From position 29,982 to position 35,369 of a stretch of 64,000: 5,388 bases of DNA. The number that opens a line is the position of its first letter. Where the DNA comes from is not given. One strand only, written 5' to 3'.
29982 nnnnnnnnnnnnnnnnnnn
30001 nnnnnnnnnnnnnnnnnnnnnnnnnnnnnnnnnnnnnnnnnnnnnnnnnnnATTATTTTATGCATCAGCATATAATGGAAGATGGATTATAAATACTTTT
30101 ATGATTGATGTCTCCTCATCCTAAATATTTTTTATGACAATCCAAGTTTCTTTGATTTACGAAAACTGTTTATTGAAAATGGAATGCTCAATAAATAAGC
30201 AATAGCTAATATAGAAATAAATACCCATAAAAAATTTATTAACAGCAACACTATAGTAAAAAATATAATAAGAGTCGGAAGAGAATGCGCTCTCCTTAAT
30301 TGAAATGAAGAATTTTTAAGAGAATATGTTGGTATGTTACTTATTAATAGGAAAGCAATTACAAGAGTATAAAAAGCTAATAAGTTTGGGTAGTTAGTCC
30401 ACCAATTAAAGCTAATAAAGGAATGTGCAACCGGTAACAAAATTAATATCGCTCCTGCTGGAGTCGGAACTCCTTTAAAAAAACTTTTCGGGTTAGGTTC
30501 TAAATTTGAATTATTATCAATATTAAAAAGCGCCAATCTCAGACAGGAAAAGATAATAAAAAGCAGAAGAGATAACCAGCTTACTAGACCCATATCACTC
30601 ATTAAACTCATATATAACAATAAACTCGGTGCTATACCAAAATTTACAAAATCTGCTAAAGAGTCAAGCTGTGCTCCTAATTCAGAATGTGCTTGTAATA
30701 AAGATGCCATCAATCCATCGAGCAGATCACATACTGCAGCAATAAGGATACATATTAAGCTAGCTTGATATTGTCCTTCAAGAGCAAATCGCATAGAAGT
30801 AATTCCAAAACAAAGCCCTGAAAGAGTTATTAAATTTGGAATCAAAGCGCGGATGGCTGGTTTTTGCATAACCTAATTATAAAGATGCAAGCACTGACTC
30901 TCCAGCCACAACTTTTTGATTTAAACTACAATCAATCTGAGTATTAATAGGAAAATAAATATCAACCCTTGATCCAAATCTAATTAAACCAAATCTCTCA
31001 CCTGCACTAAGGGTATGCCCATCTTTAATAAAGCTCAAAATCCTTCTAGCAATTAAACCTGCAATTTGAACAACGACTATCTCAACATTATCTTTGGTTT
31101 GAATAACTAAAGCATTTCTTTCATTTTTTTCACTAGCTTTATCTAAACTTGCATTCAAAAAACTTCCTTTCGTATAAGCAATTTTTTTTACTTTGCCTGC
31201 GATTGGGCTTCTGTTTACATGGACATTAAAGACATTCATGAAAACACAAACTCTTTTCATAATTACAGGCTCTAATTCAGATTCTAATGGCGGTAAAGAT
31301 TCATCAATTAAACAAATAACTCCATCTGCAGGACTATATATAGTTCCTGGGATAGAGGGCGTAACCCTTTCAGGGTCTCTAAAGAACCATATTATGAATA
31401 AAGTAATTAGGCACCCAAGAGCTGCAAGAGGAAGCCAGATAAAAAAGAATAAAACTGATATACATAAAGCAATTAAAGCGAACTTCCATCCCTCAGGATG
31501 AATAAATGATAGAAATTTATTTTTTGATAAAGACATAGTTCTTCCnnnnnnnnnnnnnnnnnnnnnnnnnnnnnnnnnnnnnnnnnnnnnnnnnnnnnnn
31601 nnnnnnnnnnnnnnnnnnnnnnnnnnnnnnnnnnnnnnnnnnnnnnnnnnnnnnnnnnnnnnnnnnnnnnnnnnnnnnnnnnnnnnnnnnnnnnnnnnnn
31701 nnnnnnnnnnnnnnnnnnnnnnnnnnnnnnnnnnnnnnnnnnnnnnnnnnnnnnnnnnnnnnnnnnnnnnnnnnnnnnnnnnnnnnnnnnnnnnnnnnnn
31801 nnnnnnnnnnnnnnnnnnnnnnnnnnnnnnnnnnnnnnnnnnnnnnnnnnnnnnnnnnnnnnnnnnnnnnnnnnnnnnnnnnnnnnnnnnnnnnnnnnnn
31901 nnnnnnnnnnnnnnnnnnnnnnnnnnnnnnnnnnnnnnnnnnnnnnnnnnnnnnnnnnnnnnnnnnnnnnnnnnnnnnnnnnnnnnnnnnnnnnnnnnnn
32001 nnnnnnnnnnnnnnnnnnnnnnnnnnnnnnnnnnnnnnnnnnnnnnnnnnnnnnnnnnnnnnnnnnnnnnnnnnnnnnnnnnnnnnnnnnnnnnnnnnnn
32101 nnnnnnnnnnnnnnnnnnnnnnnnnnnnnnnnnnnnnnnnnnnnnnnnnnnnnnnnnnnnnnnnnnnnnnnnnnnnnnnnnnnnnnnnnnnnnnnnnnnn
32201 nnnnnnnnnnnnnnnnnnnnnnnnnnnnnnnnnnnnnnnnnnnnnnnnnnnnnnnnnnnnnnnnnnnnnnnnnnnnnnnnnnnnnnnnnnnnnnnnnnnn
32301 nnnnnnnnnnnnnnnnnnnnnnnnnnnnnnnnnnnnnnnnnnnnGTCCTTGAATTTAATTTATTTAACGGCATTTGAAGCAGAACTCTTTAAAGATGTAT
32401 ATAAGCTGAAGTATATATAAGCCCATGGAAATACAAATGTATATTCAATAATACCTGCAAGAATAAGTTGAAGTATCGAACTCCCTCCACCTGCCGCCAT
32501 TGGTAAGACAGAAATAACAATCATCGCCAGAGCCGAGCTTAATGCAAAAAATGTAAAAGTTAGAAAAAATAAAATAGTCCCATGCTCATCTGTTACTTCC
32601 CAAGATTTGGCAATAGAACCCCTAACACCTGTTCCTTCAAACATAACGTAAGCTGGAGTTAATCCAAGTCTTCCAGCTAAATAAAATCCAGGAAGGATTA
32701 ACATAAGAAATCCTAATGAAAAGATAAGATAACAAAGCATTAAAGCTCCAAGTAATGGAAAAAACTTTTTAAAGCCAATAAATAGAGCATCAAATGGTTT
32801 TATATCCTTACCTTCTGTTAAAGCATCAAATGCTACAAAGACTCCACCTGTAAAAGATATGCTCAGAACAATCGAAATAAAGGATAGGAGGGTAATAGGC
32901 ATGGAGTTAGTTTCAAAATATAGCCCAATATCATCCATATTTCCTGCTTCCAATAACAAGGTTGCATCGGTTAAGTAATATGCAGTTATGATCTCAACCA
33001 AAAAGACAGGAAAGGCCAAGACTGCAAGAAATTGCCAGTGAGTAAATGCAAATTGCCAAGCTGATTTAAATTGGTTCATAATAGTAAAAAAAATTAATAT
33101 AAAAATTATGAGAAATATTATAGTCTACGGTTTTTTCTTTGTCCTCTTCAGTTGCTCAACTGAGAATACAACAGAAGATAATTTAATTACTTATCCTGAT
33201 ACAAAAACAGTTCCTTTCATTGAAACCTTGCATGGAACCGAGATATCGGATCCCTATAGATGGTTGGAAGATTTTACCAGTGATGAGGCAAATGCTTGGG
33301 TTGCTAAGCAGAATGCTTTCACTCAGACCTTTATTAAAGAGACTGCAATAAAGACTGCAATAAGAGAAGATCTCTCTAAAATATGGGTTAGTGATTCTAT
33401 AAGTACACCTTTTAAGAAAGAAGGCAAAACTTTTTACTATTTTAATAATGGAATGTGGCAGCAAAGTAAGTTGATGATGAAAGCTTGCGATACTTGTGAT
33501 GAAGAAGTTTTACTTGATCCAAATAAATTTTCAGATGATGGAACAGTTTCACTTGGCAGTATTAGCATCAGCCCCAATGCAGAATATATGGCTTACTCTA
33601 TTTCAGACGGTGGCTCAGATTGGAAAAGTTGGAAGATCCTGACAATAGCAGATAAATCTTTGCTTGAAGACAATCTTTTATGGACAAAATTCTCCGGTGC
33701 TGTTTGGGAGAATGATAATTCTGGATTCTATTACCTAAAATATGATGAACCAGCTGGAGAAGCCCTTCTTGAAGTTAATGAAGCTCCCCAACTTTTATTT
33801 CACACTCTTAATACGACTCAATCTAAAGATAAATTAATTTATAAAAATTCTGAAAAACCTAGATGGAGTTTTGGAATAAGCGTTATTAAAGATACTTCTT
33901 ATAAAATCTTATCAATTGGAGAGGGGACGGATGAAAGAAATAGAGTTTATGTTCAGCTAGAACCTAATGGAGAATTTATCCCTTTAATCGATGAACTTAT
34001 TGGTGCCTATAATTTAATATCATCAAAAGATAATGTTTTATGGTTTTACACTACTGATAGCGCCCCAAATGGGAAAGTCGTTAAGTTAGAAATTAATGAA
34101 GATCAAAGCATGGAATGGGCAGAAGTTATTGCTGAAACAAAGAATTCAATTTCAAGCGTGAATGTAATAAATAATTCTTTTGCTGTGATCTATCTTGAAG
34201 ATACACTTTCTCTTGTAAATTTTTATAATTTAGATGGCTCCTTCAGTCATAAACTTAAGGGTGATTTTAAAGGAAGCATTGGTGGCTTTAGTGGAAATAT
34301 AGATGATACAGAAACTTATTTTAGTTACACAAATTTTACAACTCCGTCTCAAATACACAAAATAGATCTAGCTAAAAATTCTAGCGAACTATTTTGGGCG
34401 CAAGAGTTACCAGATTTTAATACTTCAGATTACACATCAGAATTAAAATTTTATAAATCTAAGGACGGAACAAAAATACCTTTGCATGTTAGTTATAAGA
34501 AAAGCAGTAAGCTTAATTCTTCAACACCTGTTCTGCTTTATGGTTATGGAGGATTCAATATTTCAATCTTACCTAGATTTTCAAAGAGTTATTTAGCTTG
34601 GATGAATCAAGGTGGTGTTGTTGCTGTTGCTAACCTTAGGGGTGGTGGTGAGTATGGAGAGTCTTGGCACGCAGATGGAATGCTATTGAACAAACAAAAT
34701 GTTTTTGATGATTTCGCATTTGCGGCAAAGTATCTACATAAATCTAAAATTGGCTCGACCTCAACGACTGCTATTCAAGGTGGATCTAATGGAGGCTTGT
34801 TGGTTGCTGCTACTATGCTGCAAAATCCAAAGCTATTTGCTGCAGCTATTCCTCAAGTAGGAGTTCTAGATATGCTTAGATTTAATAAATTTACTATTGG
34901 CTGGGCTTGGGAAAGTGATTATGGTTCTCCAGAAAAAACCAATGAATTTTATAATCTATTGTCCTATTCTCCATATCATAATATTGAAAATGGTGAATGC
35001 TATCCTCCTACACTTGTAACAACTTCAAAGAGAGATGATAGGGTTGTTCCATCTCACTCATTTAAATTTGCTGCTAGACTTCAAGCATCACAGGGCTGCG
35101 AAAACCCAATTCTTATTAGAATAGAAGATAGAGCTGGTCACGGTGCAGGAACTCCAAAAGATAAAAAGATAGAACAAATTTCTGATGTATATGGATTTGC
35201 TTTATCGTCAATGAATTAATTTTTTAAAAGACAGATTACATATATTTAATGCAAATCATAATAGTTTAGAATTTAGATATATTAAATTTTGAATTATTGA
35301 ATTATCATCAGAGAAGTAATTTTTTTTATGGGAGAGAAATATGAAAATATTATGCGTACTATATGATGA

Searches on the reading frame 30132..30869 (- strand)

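Call 12: search_protein_families(library=pfam, proteins=[window:30132-30869:-], max_evalue=0.00001)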
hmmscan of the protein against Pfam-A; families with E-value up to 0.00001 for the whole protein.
window:30132-30869:- (245 aa): 1 family
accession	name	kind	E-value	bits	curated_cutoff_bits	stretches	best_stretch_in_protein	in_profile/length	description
PF01066.26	CDP-OH_P_transf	-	1.3e-17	65.1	22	1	9-160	2-138/152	CDP-alcohol phosphatidyltransferase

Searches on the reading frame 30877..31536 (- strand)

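Call 12: search_protein_families(library=pfam, proteins=[window:30877-31536:-], max_evalue=0.00001)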
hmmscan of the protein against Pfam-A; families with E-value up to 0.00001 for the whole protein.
window:30877-31536:- (219 aa): 1 family
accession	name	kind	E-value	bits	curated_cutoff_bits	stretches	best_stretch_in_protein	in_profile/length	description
PF02666.20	PS_Dcarbxylase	-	2.5e-42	145.2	22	1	45-216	2-197/198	Phosphatidylserine decarboxylase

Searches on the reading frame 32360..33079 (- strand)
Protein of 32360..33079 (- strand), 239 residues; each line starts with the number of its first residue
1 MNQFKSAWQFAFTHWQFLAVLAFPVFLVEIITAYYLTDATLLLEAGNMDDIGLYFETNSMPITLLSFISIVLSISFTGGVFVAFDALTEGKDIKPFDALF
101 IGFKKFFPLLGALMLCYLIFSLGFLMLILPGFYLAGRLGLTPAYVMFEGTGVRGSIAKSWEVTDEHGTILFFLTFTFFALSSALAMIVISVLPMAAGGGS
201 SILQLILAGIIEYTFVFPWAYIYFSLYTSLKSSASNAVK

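Call 12: search_protein_families(library=pfam, proteins=[window:32360-33079:-], max_evalue=0.00001)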
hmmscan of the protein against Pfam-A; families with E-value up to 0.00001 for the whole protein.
window:32360-33079:- (239 aa): 0 families

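Call 24: search_protein_families(library=ncbifam, proteins=[window:32360-33079:-], max_evalue=0.00001)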
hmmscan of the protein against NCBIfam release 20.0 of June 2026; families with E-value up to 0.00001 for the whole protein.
window:32360-33079:- (239 aa): 1 family
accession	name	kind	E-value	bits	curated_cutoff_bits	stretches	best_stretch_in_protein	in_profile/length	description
NF002774.0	PRK02868.1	equivalog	6.3e-08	32.6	227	1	67-191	87-211/248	YciC family protein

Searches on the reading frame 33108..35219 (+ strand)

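Call 12: search_protein_families(library=pfam, proteins=[window:33108-35219:+], max_evalue=0.00001)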
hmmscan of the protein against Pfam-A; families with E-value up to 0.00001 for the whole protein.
window:33108-35219:+ (703 aa): 2 families
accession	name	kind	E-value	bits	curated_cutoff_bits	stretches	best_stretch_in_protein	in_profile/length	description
PF02897.21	Peptidase_S9_N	-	2.2e-99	333.5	24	1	31-429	2-411/414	Prolyl oligopeptidase, N-terminal beta-propeller domain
PF00326.27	Peptidase_S9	-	3.3e-54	184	22.6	1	490-702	2-210/213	Prolyl oligopeptidase family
